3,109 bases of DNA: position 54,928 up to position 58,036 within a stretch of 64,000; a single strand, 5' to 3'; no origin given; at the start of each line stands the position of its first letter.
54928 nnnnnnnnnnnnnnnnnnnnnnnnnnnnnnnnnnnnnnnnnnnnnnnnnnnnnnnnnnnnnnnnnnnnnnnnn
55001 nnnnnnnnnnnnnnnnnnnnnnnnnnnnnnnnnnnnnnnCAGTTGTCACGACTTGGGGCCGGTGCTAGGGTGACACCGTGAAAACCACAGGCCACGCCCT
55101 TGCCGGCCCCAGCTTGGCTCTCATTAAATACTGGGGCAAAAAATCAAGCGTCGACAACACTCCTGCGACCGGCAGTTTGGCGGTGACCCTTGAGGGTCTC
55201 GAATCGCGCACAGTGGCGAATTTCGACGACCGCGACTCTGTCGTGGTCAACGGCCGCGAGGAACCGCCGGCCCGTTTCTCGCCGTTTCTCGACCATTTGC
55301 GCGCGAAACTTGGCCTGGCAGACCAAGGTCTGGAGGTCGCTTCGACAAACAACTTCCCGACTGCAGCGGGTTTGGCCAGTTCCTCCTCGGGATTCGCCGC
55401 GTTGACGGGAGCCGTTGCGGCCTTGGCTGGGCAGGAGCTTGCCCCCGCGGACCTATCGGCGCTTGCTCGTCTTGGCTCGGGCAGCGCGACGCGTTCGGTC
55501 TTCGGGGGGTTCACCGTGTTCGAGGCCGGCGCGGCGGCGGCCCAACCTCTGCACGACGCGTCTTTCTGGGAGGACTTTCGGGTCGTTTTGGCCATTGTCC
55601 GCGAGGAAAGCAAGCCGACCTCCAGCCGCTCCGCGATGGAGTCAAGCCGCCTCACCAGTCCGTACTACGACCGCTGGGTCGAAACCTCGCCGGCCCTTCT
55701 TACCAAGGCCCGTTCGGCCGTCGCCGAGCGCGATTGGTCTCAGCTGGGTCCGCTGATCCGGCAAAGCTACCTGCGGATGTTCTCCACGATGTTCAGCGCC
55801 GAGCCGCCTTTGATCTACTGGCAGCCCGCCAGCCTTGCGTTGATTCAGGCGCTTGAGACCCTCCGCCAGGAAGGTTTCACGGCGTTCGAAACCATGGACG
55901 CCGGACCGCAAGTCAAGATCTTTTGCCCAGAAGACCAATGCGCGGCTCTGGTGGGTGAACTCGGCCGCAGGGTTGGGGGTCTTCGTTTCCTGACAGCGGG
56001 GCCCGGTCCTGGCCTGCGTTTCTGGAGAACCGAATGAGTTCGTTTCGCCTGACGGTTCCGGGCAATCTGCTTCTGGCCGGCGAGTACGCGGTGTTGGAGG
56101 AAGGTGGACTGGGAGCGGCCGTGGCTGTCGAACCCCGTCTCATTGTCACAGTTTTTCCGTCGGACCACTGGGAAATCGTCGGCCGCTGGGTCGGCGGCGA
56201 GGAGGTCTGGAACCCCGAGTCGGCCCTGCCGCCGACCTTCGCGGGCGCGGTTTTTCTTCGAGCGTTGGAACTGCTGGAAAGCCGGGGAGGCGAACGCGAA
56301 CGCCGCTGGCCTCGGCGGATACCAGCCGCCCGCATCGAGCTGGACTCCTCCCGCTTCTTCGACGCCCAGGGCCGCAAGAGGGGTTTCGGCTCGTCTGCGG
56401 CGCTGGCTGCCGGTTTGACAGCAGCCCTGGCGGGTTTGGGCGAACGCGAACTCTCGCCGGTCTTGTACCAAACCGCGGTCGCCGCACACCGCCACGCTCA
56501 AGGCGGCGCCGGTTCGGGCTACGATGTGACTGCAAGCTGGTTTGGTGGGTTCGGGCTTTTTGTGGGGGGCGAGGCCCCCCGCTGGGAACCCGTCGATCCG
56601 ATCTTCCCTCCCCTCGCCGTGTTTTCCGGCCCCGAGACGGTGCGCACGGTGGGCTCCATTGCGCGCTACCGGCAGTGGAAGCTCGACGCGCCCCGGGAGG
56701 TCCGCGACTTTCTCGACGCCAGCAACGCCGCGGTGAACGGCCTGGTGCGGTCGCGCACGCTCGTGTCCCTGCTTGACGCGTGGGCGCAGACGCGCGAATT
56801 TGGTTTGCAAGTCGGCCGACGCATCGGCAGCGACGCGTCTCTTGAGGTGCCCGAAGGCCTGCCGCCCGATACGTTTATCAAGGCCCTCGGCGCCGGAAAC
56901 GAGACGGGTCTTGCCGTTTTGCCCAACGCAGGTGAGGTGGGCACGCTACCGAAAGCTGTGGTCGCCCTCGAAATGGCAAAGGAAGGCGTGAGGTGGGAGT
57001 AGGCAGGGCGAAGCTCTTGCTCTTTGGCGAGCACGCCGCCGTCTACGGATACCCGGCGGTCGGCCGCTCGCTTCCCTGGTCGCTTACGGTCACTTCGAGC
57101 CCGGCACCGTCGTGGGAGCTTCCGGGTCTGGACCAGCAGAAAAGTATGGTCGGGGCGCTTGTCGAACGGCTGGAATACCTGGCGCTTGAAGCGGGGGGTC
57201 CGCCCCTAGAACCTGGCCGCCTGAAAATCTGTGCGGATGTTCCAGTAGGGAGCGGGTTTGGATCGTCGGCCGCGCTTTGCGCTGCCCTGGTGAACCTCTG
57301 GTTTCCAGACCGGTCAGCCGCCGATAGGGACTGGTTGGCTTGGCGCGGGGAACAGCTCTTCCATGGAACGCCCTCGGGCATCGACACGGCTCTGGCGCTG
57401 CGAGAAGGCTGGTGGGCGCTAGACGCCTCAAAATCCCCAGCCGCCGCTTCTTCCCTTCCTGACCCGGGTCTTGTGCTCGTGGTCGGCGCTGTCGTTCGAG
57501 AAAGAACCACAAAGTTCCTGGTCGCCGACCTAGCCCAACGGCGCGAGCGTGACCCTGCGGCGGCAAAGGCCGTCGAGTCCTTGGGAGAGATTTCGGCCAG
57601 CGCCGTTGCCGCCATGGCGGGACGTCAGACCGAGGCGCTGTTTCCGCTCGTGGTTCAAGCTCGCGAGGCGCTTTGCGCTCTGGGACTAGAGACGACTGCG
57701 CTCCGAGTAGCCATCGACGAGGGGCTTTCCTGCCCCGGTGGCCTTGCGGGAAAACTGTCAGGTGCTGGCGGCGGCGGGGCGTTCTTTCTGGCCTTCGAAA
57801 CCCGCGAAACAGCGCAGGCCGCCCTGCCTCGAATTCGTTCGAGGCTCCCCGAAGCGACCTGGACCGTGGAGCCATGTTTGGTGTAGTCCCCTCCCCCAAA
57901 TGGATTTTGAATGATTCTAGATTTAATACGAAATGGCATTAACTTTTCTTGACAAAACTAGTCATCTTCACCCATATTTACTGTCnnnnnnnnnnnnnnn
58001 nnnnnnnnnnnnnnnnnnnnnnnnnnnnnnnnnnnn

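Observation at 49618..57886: Complete mevalonate pathway operon with a hybrid PAS sensor kinase embedded in it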

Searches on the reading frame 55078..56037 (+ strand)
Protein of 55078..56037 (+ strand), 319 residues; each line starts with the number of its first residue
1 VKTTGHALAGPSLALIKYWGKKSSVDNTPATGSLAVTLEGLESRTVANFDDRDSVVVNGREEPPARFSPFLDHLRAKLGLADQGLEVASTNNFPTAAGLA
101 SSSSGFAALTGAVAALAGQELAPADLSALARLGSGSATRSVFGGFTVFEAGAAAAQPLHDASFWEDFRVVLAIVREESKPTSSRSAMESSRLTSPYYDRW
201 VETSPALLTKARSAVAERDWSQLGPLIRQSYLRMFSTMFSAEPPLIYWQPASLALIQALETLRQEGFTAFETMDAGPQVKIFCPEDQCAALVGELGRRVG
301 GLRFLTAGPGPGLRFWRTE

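Call 3: search_protein_families(library=pfam, proteins=[window:55078-56037:+])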
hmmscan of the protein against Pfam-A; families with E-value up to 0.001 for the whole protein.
window:55078-56037:+ (319 aa): 3 families
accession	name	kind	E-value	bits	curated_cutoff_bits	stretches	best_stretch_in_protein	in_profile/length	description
PF22700.2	MVD-like_N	-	3.1e-45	154.1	27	1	11-153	3-151/157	Diphosphomevalonate decarboxylase-like N-terminal domain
PF18376.6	MDD_C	-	5.6e-13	49.6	23.2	1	169-295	1-130/186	Mevalonate 5-diphosphate decarboxylase C-terminal domain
PF00288.32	GHMP_kinases_N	-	4.6e-09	36.8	22.3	1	71-135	7-68/87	GHMP kinases N terminal domain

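Call 4: search_protein_families(library=ncbifam, proteins=[window:55078-56037:+])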
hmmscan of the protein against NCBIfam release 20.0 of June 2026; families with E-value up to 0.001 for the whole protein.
window:55078-56037:+ (319 aa): 5 families
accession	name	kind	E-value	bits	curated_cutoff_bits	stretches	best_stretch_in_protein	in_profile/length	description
TIGR01240.1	mevDPdecarb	equivalog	7.5e-69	232.1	171.35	1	12-296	8-301/305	diphosphomevalonate decarboxylase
NF040704.1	IPP_alt_MvaD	equivalog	5.4e-32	111.2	475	1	7-286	4-288/323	phosphomevalonate decarboxylase MvaD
NF040848.1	mev_kinase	equivalog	1.3e-07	30.9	440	1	44-182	49-194/323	mevalonate-3-kinase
NF040847.1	mev_decarb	equivalog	1.1e-05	24.8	560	1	45-283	79-319/350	bisphosphomevalonate decarboxylase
TIGR01920.1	Shik_kin_archae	equivalog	2.5e-05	23.8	126.85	1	55-141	40-126/266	shikimate kinase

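Call 69: find_homologous_proteins(query=window:55078-56034:+, max_evalue=1e-60)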
Query window:55078-56034:+ (319 aa): 1094 proteins with E <= 1e-60 among 8000 candidates; the best 120 are listed.
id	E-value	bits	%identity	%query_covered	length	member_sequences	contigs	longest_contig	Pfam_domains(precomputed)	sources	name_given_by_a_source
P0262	5.2e-204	694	100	100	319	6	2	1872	PF00288.33,PF18376.7,PF22700.3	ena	-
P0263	3.4e-154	531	77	99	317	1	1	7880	PF00288.33,PF18376.7,PF22700.3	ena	-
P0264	3.7e-154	531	78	99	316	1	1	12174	PF00288.33,PF18376.7,PF22700.3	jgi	jgi:diphosphomevalonate decarboxylase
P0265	1.8e-153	529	77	99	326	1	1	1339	PF00288.33,PF18376.7,PF22700.3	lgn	-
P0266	4.1e-153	527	77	99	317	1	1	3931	PF00288.33,PF18376.7,PF22700.3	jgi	jgi:diphosphomevalonate decarboxylase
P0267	4.1e-152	524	77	99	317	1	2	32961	PF00288.33,PF18376.7,PF22700.3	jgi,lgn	jgi:diphosphomevalonate decarboxylase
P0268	8.6e-152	523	76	99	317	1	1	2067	PF00288.33,PF18376.7,PF22700.3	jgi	jgi:diphosphomevalonate decarboxylase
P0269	1.3e-151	522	77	98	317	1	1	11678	PF00288.33,PF18376.7,PF22700.3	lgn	-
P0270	2.3e-151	522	76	99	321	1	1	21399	PF00288.33,PF18376.7,PF22700.3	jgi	-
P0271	8.3e-151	520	75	100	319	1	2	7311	PF00288.33,PF18376.7,PF22700.3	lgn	-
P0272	9.0e-151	520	76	99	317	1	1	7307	PF00288.33,PF18376.7,PF22700.3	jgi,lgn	-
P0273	1.1e-150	519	76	99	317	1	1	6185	PF00288.33,PF18376.7,PF22700.3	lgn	-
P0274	2.4e-150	518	76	98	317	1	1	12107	PF00288.33,PF18376.7,PF22700.3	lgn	-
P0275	4.9e-150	517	76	99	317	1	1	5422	PF00288.33,PF18376.7,PF22700.3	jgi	jgi:diphosphomevalonate decarboxylase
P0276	9.5e-150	516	75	100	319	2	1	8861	PF00288.33,PF18376.7,PF22700.3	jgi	-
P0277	1.1e-149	516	75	98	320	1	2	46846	PF00288.33,PF18376.7,PF22700.3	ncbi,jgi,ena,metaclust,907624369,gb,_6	metaclust:\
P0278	1.2e-149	516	76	99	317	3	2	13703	PF00288.33,PF18376.7,PF22700.3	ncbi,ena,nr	ncbi:MAG TPA: diphosphomevalonate decarboxylase [Spirochaetia bacterium]|nr:diphosphomevalonate deca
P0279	1.3e-149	516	77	98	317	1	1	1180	PF00288.33,PF18376.7,PF22700.3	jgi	-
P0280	1.5e-149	516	75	98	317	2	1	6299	PF00288.33,PF18376.7,PF22700.3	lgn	-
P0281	1.8e-149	515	77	99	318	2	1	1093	PF00288.33,PF18376.7,PF22700.3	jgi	-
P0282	3.0e-149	515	77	99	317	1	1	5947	PF00288.33,PF18376.7,PF22700.3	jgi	-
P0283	3.3e-149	515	76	98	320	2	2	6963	PF00288.33,PF18376.7,PF22700.3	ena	-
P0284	3.0e-148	511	76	97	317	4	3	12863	PF00288.33,PF18376.7,PF22700.3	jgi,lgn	jgi:diphosphomevalonate decarboxylase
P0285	4.9e-148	511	74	99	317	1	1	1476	PF00288.33,PF18376.7,PF22700.3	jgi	-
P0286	6.3e-148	510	75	99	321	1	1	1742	PF00288.33,PF18376.7,PF22700.3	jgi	-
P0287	6.2e-147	507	75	99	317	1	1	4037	PF00288.33,PF18376.7,PF22700.3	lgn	-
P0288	2.4e-144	499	75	98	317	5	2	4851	PF00288.33,PF18376.7,PF22700.3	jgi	-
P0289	3.7e-144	498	75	98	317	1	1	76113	PF00288.33,PF18376.7,PF22700.3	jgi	-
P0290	5.5e-144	497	75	98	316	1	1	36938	PF00288.33,PF18376.7,PF22700.3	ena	-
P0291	5.7e-144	497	74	99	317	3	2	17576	PF00288.33,PF18376.7,PF22700.3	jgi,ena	-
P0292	7.1e-143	494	73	99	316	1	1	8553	PF00288.33,PF18376.7,PF22700.3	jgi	jgi:diphosphomevalonate decarboxylase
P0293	2.5e-141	489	72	99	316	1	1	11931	PF00288.33,PF18376.7,PF22700.3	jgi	jgi:diphosphomevalonate decarboxylase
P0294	4.9e-141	488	73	98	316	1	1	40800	PF00288.33,PF18376.7,PF22700.3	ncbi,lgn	-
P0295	2.3e-140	485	71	98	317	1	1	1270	PF00288.33,PF18376.7,PF22700.3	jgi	-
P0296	4.3e-140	485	73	96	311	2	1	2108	PF00288.33,PF18376.7,PF22700.3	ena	-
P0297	1.2e-138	480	71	99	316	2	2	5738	PF00288.33,PF18376.7,PF22700.3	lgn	-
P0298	5.4e-138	478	72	98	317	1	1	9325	PF00288.33,PF18376.7,PF22700.3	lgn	-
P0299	4.8e-137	475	71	99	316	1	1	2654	PF00288.33,PF18376.7,PF22700.3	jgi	jgi:diphosphomevalonate decarboxylase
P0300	4.1e-135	468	71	99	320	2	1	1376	PF00288.33,PF18376.7,PF22700.3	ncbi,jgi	-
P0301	5.5e-134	465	69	99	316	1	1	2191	PF00288.33,PF18376.7,PF22700.3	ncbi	-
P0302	1.4e-133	463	70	99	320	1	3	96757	PF00288.33,PF18376.7,PF22700.3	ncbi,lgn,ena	ncbi:MAG: diphosphomevalonate decarboxylase [Spirochaetales bacterium]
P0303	3.2e-133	462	73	97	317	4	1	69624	PF00288.33,PF18376.7,PF22700.3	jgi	-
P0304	9.4e-131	454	69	97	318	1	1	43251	PF18376.7,PF22700.3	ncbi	-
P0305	1.0e-129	450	68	99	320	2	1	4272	PF18376.7,PF22700.3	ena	-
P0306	5.1e-129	448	68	99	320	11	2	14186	PF18376.7,PF22700.3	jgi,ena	-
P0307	1.7e-128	447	68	99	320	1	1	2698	PF00288.33,PF18376.7,PF22700.3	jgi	-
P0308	3.3e-127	442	67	97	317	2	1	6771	PF00288.33,PF18376.7,PF22700.3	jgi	-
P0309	4.7e-125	435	72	88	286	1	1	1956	PF00288.33,PF18376.7,PF22700.3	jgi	jgi:diphosphomevalonate decarboxylase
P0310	1.9e-124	433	65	97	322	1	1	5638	PF00288.33,PF18376.7,PF22700.3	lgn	-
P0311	3.1e-114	400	60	100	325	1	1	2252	PF00288.33,PF18376.7,PF22700.3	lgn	-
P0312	1.2e-112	394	61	99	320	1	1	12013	PF00288.33,PF18376.7,PF22700.3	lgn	-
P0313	7.0e-109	382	58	97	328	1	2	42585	PF18376.7,PF22700.3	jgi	jgi:diphosphomevalonate decarboxylase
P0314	7.7e-107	375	62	97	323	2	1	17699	PF00288.33,PF18376.7,PF22700.3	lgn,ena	-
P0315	8.8e-107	375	59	100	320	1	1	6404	PF00288.33,PF18376.7,PF22700.3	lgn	-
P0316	6.0e-106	372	59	100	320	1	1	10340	PF00288.33,PF18376.7,PF22700.3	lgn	-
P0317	1.8e-104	368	58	100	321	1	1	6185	PF00288.33,PF18376.7,PF22700.3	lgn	-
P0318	2.9e-102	360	60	97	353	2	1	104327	PF00288.33,PF18376.7,PF22700.3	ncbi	-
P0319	7.0e-102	359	56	100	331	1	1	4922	PF00288.33,PF18376.7,PF22700.3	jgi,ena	-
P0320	1.1e-99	352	55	97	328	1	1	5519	PF00288.33,PF18376.7,PF22700.3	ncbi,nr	ncbi:MAG: diphosphomevalonate decarboxylase [Spirochaetales bacterium]|nr:diphosphomevalonate decarb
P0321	3.2e-98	347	55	97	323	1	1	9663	PF00288.33,PF18376.7,PF22700.3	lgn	-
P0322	4.5e-95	337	51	99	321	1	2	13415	PF18376.7,PF22700.3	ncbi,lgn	-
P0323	1.4e-94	335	75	66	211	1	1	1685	PF18376.7,PF22700.3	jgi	jgi:diphosphomevalonate decarboxylase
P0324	6.8e-94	333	52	99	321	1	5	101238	PF00288.33,PF18376.7,PF22700.3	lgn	-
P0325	1.2e-93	332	52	97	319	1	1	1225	PF00288.33,PF18376.7,PF22700.3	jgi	jgi:diphosphomevalonate decarboxylase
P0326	2.6e-91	324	52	98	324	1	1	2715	PF00288.33,PF18376.7,PF22700.3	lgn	-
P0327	3.2e-90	321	52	100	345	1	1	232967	PF00288.33,PF18376.7,PF22700.3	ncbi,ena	-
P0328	1.1e-89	319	52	97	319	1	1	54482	PF00288.33,PF18376.7,PF22700.3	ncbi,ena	-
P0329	5.9e-89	317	51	98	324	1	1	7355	PF00288.33,PF18376.7,PF22700.3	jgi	jgi:diphosphomevalonate decarboxylase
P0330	6.0e-89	317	52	98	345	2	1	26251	PF18376.7,PF22700.3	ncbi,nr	ncbi:MAG TPA: diphosphomevalonate decarboxylase [Spirochaetia bacterium]|nr:diphosphomevalonate deca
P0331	6.1e-89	317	51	97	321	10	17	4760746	PF00288.33,PF18376.7,PF22700.3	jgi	jgi:diphosphomevalonate decarboxylase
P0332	7.0e-89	316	52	97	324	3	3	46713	PF00288.33,PF18376.7,PF22700.3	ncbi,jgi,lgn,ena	-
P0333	8.1e-89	316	53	96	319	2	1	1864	PF00288.33,PF18376.7,PF22700.3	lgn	-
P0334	1.2e-88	316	52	99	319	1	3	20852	PF00288.33,PF22700.3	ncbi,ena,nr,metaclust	ncbi:MAG: diphosphomevalonate decarboxylase [Spirochaetes bacterium GWB1_48_6]|nr:MAG: diphosphomeva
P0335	1.6e-88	315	52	99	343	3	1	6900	PF18376.7,PF22700.3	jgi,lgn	-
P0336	3.2e-88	314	52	96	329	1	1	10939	PF00288.33,PF18376.7,PF22700.3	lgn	-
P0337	6.4e-88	313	51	98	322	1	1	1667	PF00288.33,PF18376.7,PF22700.3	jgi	jgi:diphosphomevalonate decarboxylase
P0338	1.2e-87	312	54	91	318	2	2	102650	PF00288.33,PF18376.7,PF22700.3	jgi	-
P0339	2.2e-87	311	50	98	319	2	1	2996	PF18376.7,PF22700.3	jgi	-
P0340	3.1e-87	311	50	97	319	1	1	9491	PF00288.33,PF18376.7,PF22700.3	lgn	-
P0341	3.6e-87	311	50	98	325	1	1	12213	PF00288.33,PF18376.7,PF22700.3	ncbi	-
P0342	4.2e-87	311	52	96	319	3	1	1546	PF00288.33,PF18376.7,PF22700.3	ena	-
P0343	4.3e-87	311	49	98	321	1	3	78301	PF00288.33,PF18376.7,PF22700.3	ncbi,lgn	-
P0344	4.3e-87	311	50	98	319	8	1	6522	PF00288.33,PF18376.7,PF22700.3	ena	-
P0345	1.8e-86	309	50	96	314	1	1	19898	PF00288.33,PF18376.7,PF22700.3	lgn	-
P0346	1.9e-86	308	51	95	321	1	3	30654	PF00288.33,PF18376.7,PF22700.3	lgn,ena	-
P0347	2.0e-86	308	51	96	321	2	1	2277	PF00288.33,PF18376.7,PF22700.3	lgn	-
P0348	2.4e-86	308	50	97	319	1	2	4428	PF00288.33,PF18376.7,PF22700.3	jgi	jgi:diphosphomevalonate decarboxylase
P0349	3.4e-86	308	51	95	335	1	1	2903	PF00288.33,PF18376.7,PF22700.3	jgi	jgi:diphosphomevalonate decarboxylase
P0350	6.3e-86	307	50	97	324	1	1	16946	PF00288.33,PF18376.7,PF22700.3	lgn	-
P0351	9.1e-86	306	52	97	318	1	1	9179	PF00288.33,PF18376.7,PF22700.3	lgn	-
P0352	1.2e-85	306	52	97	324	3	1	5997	PF00288.33,PF18376.7,PF22700.3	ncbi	-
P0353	1.2e-85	306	50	98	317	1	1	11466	PF00288.33,PF18376.7,PF22700.3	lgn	-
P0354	1.5e-85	305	49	97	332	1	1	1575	PF00288.33,PF18376.7,PF22700.3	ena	-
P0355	1.7e-85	305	50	97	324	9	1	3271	PF00288.33,PF18376.7,PF22700.3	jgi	jgi:diphosphomevalonate decarboxylase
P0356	1.8e-85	305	51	95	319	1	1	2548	PF00288.33,PF18376.7,PF22700.3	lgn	-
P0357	2.0e-85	305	55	88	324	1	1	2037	PF00288.33,PF18376.7,PF22700.3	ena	-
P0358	3.2e-85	304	50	95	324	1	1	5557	PF00288.33,PF18376.7,PF22700.3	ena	-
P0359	3.6e-85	304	51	97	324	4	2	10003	PF00288.33,PF18376.7,PF22700.3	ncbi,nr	ncbi:MAG: diphosphomevalonate decarboxylase [Spirochaeta sp.]|nr:diphosphomevalonate decarboxylase [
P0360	4.1e-85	304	50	94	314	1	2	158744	PF00288.33,PF18376.7,PF22700.3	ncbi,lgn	-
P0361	5.7e-85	304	52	95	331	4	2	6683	PF00288.33,PF18376.7,PF22700.3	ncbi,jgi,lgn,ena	-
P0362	6.9e-85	303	52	95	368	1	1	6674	PF18376.7,PF22700.3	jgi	jgi:diphosphomevalonate decarboxylase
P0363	7.0e-85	303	51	96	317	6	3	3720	PF22700.3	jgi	-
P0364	7.4e-85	303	50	98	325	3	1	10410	PF00288.33,PF18376.7,PF22700.3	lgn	-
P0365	7.8e-85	303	52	95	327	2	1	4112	PF00288.33,PF18376.7,PF22700.3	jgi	jgi:diphosphomevalonate decarboxylase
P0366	8.4e-85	303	49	95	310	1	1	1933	PF00288.33,PF18376.7,PF22700.3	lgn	-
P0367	9.5e-85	303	49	90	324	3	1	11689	PF00288.33,PF18376.7,PF22700.3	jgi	jgi:diphosphomevalonate decarboxylase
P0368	9.6e-85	303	50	97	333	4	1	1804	PF18376.7,PF22700.3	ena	-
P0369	1.1e-84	303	50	95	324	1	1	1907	PF00288.33,PF18376.7,PF22700.3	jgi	jgi:diphosphomevalonate decarboxylase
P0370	1.3e-84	302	51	95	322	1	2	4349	PF00288.33,PF18376.7,PF22700.3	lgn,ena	-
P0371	1.4e-84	302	49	98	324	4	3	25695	PF00288.33,PF18376.7,PF22700.3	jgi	jgi:diphosphomevalonate decarboxylase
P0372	1.7e-84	302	55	86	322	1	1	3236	PF00288.33,PF18376.7,PF22700.3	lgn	-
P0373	1.9e-84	302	52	97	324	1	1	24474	PF00288.33,PF18376.7,PF22700.3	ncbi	-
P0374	2.0e-84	302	52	97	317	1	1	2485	PF18376.7,PF22700.3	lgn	-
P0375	2.0e-84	302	49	99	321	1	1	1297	PF00288.33,PF18376.7,PF22700.3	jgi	-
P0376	2.9e-84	301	49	99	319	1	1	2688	PF00288.33,PF18376.7,PF22700.3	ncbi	-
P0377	3.1e-84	301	53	90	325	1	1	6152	PF00288.33,PF18376.7,PF22700.3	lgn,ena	-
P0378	3.5e-84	301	52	93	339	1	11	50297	PF00288.33,PF18376.7,PF22700.3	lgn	-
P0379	3.6e-84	301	49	97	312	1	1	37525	PF00288.33,PF18376.7,PF22700.3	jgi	-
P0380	3.9e-84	301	49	97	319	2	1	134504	PF00288.33,PF18376.7,PF22700.3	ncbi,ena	-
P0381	4.3e-84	301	49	100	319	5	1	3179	PF00288.33,PF22700.3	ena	-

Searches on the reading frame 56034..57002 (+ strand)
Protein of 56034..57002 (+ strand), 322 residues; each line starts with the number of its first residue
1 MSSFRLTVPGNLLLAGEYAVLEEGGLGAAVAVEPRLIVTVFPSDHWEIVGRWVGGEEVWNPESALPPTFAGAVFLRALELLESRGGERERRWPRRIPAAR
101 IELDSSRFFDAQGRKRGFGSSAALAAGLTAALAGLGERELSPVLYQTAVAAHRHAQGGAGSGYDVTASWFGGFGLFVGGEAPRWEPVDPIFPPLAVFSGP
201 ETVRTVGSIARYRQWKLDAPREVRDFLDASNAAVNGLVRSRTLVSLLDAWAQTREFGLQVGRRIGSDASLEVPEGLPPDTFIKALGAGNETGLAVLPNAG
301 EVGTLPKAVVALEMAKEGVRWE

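Call 3: search_protein_families(library=pfam, proteins=[window:56034-57002:+])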
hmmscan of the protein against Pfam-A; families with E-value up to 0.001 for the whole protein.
window:56034-57002:+ (322 aa): 1 family
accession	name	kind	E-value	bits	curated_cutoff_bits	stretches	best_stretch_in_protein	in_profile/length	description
PF00288.32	GHMP_kinases_N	-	9.2e-09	35.8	22.3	1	114-172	28-87/87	GHMP kinases N terminal domain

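Call 4: search_protein_families(library=ncbifam, proteins=[window:56034-57002:+])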
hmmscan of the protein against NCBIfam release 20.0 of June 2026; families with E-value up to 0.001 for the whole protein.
window:56034-57002:+ (322 aa): 4 families
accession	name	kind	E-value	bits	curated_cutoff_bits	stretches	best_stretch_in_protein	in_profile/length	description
TIGR01220.1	Pmev_kin_Gr_pos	equivalog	1.5e-12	47.3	165.7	1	7-173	4-174/358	phosphomevalonate kinase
NF040957.1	Arch_PMK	equivalog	9.9e-10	38.4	500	1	95-172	71-149/316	phosphomevalonate kinase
TIGR00549.1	mevalon_kin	equivalog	1.4e-07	31.3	163.05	1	115-229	92-206/276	mevalonate kinase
TIGR01219.1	Pmev_kin_ERG8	equivalog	2.3e-06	26.8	376.95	1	97-172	138-225/456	phosphomevalonate kinase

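Call 58: search_solved_structures(query=window:56034-56999:+, max_evalue=0.001)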
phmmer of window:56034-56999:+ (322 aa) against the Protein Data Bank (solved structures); distinct sequences matched with E-value up to 0.001: 1.
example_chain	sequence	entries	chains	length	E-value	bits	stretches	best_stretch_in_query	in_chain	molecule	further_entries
3k17_A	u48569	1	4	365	2.5e-06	30.3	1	4-175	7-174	Lin0012 protein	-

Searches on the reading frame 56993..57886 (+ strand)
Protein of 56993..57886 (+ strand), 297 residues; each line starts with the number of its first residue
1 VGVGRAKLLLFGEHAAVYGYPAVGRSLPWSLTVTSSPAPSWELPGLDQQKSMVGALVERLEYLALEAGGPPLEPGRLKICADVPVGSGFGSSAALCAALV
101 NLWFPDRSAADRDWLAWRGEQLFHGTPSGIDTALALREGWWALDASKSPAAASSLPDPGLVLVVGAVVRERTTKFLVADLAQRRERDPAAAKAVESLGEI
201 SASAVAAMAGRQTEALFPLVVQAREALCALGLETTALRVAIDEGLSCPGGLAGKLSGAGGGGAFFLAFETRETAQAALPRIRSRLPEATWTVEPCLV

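Call 3: search_protein_families(library=pfam, proteins=[window:56993-57886:+])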
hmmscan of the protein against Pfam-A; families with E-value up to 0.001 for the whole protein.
window:56993-57886:+ (297 aa): 2 families
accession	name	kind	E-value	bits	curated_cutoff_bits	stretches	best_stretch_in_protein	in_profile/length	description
PF08544.19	GHMP_kinases_C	-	3.9e-07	30.8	21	1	229-285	28-83/85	GHMP kinases C terminal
PF00288.32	GHMP_kinases_N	-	1.5e-06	28.8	22.3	1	62-136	9-84/87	GHMP kinases N terminal domain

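Call 4: search_protein_families(library=ncbifam, proteins=[window:56993-57886:+])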
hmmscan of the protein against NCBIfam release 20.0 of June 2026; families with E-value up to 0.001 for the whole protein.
window:56993-57886:+ (297 aa): 4 families
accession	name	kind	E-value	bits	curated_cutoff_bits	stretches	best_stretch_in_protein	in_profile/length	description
TIGR00549.1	mevalon_kin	equivalog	4.8e-38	131.2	163.05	1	6-265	3-274/276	mevalonate kinase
NF003036.0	PRK03926.1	equivalog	2.5e-22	79.3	403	1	6-267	8-266/302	mevalonate kinase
NF001816.0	PRK00555.1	equivalog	2.9e-06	26.5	509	1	64-135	81-156/363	galactokinase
TIGR00191.1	thrB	equivalog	0.00078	18.4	168.25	0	69-100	75-106/304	homoserine kinase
